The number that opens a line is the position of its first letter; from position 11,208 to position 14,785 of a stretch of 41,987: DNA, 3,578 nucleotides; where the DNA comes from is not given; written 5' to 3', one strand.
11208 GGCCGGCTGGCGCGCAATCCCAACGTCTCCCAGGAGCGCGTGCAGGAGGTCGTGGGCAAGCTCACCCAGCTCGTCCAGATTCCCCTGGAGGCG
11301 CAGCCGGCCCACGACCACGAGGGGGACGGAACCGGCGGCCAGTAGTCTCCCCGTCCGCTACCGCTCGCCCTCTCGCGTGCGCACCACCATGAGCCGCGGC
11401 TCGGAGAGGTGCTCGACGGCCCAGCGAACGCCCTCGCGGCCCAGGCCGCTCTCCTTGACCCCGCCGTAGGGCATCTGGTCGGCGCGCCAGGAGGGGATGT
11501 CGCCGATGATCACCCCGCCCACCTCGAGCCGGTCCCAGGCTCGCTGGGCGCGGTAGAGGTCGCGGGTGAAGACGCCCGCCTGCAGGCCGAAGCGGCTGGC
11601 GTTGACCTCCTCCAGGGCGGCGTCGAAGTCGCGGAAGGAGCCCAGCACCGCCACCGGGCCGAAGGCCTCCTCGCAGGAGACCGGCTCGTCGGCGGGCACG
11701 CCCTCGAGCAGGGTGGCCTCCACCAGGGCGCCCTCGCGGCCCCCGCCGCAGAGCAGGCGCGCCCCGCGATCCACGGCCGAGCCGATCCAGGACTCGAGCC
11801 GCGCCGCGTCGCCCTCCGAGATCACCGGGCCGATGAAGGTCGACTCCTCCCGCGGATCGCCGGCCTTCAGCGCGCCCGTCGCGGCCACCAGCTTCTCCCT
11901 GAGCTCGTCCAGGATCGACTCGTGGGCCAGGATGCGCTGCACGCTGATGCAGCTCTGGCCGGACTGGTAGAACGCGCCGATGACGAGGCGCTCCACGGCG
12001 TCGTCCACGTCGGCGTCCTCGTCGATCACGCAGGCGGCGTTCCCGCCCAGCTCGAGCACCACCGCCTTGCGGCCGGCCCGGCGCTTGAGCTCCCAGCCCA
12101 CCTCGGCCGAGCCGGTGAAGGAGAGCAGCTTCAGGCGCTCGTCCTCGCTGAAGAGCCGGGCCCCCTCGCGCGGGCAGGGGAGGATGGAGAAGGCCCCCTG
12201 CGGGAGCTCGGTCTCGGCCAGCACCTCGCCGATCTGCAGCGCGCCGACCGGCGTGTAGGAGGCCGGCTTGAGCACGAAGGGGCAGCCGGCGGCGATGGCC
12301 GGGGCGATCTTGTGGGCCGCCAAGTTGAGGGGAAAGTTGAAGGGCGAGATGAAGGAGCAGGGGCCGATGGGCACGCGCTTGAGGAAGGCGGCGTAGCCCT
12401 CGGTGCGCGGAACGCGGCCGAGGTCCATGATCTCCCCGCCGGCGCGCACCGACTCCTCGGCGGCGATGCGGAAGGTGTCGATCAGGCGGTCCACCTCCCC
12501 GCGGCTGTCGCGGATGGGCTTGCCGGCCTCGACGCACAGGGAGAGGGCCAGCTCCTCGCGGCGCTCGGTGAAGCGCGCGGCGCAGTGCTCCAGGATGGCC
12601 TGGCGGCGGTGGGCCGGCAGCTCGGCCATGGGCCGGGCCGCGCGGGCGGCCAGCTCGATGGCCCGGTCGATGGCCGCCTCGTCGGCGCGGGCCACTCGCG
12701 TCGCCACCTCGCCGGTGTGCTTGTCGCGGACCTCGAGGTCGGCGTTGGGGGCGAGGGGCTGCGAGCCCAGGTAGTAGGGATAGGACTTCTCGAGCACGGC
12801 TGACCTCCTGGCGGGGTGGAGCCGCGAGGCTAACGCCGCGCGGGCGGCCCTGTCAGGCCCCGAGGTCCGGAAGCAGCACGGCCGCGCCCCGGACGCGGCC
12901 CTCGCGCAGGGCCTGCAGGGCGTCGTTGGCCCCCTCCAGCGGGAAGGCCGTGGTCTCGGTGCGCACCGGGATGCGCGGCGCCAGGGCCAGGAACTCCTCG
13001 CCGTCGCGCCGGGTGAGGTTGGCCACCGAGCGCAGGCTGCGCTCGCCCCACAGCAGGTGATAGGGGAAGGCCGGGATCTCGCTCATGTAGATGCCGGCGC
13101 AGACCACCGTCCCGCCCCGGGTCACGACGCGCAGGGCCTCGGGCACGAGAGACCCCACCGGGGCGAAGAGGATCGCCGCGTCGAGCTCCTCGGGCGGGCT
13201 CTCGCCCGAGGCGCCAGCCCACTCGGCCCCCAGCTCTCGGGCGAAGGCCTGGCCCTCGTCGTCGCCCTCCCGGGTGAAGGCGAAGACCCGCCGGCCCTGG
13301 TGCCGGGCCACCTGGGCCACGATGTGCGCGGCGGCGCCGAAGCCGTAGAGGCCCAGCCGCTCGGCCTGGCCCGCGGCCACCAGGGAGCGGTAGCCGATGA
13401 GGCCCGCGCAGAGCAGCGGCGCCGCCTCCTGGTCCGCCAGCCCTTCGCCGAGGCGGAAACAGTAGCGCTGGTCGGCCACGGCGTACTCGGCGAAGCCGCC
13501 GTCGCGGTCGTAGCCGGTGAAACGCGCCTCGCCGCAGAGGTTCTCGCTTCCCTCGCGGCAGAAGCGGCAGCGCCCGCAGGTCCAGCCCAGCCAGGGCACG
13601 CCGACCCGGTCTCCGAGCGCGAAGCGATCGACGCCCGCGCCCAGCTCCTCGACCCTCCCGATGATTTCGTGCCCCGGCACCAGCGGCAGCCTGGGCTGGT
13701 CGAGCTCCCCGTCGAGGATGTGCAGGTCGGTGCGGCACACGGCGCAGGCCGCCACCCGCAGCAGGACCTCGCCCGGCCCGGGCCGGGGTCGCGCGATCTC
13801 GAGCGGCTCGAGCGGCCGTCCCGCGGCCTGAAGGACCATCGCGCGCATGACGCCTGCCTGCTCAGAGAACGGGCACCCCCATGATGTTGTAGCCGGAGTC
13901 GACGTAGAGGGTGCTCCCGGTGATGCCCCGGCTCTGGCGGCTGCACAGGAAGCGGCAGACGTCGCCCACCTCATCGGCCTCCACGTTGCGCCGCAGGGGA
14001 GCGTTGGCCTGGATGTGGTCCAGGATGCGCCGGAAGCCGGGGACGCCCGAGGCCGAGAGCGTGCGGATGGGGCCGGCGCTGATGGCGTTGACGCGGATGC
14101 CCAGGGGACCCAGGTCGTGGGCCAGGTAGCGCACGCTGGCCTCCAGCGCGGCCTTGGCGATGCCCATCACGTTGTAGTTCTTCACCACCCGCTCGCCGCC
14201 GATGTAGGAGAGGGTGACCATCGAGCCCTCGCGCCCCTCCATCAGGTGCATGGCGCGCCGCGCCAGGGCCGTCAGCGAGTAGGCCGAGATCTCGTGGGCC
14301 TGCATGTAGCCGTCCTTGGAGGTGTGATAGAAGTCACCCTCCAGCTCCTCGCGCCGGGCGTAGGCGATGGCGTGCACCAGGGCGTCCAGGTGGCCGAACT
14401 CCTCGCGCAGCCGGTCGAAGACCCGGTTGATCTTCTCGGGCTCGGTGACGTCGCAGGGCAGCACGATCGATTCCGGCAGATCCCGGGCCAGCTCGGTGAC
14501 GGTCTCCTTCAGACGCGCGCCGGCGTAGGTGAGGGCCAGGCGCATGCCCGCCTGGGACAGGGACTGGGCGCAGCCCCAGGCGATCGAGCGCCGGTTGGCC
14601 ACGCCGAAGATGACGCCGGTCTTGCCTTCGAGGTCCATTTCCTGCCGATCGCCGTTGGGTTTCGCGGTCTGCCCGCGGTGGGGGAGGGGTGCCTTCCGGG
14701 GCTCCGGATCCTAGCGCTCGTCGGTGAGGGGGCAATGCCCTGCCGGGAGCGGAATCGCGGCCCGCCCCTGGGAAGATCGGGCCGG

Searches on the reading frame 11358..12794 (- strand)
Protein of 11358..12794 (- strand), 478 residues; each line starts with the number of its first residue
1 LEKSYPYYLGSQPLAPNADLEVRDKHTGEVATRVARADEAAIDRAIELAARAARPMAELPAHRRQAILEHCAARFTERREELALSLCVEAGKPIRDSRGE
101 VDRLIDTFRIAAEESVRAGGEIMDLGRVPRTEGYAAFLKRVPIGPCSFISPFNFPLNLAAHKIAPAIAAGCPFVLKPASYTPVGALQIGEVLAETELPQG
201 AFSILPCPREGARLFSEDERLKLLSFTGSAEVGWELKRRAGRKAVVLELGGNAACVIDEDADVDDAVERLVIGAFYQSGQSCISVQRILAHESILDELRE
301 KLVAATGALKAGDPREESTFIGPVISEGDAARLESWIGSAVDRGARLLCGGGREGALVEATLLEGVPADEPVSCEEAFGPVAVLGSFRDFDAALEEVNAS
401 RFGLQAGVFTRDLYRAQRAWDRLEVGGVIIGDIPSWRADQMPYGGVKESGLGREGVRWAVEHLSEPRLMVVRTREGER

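Call 59: search_protein_families(library=pfam, proteins=[window:11358-12794:-], max_evalue=0.001)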
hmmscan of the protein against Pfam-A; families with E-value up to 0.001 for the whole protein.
window:11358-12794:- (478 aa): 1 family
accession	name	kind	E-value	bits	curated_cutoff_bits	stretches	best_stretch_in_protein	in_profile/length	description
PF00171.27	Aldedh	-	1.2e-136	456.4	23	1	19-466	8-458/461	Aldehyde dehydrogenase family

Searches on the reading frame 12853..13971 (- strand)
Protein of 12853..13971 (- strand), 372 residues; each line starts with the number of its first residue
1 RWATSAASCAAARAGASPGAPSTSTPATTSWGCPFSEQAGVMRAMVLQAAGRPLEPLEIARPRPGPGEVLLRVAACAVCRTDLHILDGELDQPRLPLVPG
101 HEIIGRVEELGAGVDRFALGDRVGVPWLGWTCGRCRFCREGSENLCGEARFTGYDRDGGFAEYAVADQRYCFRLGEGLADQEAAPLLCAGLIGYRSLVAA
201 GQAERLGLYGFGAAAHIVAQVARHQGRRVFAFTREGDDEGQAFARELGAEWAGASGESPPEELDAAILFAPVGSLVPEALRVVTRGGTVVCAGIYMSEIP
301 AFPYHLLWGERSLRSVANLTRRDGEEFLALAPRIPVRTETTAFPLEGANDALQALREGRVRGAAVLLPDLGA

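Call 59: search_protein_families(library=pfam, proteins=[window:12853-13971:-], max_evalue=0.001)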
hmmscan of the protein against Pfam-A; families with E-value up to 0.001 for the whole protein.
window:12853-13971:- (372 aa): 2 families
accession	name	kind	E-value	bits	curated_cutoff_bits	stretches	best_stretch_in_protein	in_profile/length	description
PF08240.17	ADH_N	-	1.9e-33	115.2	23.5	1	65-174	1-102/104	Alcohol dehydrogenase GroES-like domain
PF00107.32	ADH_zinc_N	-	1.2e-07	32.2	31.8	1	216-330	4-126/129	Zinc-binding dehydrogenase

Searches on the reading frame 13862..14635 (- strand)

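Call 59: search_protein_families(library=pfam, proteins=[window:13862-14635:-], max_evalue=0.001)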
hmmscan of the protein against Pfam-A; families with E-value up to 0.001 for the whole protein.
window:13862-14635:- (257 aa): 3 families
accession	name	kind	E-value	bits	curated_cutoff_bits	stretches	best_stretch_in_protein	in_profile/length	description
PF13561.12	adh_short_C2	-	2e-88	296.4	27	1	11-250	1-236/236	Enoyl-(Acyl carrier protein) reductase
PF00106.31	adh_short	-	6.5e-21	75.1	26.6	1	16-193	10-185/195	short chain dehydrogenase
PF12241.14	Enoyl_reductase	-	0.0003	20.7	22.1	0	67-105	35-73/236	Trans-2-enoyl-CoA reductase catalytic region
